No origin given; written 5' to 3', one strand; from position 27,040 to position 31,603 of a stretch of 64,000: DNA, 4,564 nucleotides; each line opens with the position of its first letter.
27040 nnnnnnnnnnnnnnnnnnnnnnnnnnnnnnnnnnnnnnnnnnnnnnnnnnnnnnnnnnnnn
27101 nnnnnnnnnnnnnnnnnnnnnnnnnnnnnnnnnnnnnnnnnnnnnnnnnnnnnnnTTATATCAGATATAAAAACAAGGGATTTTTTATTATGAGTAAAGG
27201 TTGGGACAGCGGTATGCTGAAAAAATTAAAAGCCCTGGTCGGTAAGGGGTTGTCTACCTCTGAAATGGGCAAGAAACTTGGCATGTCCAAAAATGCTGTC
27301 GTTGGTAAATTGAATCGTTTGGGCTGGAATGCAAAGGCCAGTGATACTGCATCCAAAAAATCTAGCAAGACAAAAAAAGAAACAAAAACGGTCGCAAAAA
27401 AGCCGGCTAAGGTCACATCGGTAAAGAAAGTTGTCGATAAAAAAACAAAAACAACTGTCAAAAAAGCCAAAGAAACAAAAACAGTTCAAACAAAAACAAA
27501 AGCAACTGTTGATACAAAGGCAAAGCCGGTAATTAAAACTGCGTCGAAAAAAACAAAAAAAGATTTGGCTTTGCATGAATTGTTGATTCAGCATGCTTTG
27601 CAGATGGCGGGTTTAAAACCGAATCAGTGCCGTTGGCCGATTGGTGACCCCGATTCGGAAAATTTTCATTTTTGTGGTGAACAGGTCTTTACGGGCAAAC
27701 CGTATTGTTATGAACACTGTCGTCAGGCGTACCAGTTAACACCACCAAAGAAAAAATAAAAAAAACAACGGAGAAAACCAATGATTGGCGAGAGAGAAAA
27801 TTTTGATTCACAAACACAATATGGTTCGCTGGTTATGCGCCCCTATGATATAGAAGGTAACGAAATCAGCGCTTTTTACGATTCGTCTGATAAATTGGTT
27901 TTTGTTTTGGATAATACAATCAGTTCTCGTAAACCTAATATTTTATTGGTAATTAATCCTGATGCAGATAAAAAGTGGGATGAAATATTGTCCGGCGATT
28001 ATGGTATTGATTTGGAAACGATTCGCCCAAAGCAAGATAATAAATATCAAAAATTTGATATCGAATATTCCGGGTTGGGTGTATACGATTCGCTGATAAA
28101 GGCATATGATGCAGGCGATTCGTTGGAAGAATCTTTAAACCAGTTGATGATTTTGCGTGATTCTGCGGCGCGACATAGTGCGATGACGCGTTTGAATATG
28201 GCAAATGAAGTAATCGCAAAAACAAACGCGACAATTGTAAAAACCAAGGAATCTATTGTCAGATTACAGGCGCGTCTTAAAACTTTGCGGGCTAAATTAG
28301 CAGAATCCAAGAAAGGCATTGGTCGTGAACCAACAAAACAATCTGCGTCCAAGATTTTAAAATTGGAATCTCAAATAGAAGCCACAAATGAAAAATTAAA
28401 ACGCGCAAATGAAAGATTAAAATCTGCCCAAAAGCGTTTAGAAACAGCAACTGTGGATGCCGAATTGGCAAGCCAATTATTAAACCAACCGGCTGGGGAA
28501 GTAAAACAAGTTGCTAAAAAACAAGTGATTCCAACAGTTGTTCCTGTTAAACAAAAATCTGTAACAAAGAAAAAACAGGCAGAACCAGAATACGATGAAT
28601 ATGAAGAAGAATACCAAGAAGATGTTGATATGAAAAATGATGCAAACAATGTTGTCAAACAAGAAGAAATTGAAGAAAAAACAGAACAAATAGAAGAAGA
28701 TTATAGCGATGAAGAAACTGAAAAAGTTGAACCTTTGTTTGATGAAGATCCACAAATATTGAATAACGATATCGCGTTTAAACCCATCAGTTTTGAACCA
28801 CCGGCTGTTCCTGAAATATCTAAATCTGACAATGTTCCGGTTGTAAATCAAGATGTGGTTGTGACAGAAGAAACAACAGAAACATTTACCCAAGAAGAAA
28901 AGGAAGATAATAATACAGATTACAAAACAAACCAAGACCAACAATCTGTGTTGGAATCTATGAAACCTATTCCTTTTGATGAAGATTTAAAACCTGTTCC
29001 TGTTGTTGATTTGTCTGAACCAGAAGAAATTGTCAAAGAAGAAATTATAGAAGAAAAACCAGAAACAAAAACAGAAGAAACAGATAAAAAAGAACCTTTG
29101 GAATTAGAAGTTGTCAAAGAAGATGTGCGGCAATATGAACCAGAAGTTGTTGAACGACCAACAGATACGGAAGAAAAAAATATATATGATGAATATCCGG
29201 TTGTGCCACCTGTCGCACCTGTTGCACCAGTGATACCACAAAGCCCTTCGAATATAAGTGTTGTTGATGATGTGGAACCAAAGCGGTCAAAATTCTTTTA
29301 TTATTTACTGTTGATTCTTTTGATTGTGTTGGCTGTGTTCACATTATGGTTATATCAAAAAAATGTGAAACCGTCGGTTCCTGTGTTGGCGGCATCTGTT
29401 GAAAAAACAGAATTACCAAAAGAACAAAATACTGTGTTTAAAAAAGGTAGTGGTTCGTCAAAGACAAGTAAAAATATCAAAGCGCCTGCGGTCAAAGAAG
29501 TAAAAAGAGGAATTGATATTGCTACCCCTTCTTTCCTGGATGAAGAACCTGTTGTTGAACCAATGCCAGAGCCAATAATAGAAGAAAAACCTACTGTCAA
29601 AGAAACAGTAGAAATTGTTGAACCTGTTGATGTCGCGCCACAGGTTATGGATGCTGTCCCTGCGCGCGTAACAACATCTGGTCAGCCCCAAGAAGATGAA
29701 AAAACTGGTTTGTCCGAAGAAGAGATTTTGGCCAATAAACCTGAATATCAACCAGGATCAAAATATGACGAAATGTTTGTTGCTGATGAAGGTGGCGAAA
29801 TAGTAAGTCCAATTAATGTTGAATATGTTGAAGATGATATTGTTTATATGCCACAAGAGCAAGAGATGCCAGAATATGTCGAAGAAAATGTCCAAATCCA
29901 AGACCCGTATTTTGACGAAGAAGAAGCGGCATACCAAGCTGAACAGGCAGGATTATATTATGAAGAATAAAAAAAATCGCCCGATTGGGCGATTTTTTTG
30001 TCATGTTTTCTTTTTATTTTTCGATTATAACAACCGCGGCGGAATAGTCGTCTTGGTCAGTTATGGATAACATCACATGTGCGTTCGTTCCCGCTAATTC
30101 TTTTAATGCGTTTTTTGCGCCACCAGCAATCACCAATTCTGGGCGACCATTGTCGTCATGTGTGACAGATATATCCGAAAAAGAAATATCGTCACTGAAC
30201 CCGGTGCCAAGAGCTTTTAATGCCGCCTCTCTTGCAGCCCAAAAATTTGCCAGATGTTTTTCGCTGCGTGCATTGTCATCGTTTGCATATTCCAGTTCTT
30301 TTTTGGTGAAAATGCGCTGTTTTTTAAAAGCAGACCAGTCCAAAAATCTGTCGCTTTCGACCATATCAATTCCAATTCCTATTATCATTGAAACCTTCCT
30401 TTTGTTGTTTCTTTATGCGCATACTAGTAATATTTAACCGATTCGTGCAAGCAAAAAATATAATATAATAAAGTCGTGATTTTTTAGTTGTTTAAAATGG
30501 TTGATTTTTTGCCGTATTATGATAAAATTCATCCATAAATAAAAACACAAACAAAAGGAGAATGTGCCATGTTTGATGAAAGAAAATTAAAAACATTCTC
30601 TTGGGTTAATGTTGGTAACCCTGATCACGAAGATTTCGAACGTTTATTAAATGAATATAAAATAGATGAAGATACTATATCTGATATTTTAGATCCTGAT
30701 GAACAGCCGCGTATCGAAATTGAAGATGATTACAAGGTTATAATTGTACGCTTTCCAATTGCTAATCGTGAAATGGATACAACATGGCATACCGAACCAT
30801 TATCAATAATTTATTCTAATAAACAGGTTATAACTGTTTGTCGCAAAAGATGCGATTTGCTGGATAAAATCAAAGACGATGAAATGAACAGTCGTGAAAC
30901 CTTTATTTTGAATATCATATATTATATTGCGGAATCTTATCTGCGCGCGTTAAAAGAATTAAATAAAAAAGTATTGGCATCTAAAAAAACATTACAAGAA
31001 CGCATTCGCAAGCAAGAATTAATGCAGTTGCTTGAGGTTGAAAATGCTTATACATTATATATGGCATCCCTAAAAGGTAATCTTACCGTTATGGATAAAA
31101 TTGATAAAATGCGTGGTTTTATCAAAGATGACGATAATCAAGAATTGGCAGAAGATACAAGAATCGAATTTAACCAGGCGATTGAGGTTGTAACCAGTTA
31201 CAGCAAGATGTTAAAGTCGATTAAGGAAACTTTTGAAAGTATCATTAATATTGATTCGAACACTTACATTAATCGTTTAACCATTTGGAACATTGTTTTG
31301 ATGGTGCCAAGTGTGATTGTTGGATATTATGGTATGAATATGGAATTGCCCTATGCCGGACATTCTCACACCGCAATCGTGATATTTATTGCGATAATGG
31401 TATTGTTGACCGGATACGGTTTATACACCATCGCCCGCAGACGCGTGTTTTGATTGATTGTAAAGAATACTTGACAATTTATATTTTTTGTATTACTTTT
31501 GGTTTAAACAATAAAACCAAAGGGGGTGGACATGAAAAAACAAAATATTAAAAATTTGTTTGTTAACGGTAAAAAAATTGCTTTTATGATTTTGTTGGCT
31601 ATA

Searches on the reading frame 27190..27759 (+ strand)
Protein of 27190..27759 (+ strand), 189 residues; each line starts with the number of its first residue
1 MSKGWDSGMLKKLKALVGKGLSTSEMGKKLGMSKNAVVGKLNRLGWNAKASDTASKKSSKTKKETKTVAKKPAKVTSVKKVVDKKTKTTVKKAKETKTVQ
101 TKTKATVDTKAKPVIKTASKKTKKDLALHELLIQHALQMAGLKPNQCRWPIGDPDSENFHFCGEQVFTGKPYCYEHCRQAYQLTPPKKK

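Call 71: search_protein_families(library=pfam, proteins=[window:27190-27759:+], max_evalue=0.00001)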
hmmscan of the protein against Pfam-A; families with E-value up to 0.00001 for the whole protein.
window:27190-27759:+ (189 aa): 1 family
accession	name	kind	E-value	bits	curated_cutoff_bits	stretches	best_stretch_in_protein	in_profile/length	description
PF07750.17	GcrA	-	3.9e-30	105.7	26.9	1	5-184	3-148/155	GcrA cell cycle regulator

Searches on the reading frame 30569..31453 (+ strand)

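Call 72: search_protein_families(library=pfam, proteins=[window:30569-31453:+], max_evalue=0.00001)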
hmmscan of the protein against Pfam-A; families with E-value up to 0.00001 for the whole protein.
window:30569-31453:+ (294 aa): 1 family
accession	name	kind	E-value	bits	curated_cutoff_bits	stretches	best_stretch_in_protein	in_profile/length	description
PF01544.23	CorA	-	1.9e-45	155.8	27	1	9-285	3-287/292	CorA-like Mg2+ transporter protein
